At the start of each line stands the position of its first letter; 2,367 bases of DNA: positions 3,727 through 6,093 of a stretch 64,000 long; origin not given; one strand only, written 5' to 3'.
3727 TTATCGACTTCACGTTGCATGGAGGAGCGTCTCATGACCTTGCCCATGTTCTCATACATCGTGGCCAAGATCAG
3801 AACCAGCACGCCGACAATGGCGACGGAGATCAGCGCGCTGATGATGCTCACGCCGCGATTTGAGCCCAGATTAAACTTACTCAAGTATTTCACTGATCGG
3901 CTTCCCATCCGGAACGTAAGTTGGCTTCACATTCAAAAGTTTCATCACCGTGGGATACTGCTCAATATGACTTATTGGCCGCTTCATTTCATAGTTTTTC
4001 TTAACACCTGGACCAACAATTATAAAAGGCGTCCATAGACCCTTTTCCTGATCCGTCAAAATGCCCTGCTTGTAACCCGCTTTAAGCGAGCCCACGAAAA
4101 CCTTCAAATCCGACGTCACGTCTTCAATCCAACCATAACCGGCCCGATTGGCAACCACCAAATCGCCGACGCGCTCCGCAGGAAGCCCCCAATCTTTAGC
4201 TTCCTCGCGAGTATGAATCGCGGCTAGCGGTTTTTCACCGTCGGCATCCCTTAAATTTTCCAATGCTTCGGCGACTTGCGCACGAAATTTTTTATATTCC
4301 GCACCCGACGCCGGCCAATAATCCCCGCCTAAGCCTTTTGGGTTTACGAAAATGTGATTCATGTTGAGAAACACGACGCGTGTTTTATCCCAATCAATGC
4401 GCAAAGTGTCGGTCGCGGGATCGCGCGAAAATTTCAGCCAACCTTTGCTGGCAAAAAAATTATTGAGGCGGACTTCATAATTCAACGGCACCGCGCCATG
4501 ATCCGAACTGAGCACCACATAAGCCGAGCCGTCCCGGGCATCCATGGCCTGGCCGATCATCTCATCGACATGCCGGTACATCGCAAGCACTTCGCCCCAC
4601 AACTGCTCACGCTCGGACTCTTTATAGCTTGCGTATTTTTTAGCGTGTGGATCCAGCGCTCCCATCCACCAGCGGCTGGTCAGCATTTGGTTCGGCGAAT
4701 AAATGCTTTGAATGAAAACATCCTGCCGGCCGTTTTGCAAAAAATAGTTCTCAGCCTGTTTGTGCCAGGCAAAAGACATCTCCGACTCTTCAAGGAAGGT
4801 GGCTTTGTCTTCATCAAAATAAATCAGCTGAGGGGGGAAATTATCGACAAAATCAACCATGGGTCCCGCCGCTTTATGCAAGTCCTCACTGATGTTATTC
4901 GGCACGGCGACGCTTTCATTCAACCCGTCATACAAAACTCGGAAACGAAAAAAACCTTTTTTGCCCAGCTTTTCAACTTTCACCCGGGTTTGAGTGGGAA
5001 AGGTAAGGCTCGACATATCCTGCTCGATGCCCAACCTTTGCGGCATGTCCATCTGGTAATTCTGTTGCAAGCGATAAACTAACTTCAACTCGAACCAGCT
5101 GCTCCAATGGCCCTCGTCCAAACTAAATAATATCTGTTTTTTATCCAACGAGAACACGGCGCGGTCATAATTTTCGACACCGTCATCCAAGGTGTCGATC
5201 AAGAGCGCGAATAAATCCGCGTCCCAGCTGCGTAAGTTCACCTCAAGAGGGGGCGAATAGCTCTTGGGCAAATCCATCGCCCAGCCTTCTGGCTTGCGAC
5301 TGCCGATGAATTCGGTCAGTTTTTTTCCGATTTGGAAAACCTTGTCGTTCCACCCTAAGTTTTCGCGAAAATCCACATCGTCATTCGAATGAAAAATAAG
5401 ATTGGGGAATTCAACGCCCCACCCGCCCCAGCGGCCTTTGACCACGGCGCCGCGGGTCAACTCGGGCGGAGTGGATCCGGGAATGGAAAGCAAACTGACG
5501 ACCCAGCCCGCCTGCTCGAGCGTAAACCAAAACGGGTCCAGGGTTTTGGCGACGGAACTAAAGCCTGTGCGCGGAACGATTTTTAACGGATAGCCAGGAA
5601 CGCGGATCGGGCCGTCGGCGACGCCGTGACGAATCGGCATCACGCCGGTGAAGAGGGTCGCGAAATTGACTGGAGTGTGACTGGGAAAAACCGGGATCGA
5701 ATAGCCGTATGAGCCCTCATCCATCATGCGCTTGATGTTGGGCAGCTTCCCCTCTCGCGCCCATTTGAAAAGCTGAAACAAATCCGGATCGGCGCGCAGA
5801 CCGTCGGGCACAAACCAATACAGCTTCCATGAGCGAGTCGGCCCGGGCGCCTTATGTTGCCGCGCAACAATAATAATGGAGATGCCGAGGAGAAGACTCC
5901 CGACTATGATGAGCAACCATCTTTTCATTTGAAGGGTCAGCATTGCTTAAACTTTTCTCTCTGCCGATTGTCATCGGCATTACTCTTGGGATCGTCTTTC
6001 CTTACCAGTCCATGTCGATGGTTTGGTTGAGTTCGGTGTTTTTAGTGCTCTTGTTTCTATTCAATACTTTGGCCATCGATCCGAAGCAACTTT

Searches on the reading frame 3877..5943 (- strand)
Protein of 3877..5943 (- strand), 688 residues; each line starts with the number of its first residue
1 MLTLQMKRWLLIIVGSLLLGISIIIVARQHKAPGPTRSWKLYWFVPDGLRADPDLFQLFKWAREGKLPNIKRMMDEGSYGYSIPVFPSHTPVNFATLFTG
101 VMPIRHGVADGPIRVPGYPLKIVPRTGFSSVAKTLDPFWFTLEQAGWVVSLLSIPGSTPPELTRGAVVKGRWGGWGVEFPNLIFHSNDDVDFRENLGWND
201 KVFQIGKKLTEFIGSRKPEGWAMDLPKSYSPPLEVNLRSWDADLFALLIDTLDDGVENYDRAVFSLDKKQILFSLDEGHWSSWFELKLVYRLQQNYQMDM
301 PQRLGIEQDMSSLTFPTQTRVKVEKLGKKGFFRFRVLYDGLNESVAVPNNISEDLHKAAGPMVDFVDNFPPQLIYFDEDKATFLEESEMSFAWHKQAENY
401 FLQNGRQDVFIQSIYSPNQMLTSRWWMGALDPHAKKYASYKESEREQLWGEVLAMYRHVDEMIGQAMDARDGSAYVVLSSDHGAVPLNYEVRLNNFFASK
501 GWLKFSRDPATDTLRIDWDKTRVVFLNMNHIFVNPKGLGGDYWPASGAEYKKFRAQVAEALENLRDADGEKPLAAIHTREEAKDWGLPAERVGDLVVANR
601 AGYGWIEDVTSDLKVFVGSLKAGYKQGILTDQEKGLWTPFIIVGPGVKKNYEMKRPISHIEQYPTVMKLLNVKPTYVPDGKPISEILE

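Call 95: search_protein_families(library=pfam, proteins=[window:3877-5943:-], max_evalue=0.00001)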
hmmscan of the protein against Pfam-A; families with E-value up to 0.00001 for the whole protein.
window:3877-5943:- (688 aa): 1 family
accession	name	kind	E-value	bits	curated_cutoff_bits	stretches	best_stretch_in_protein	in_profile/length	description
PF01663.27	Phosphodiest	-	6e-27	95.6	23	2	45-178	5-120/342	Type I phosphodiesterase / nucleotide pyrophosphatase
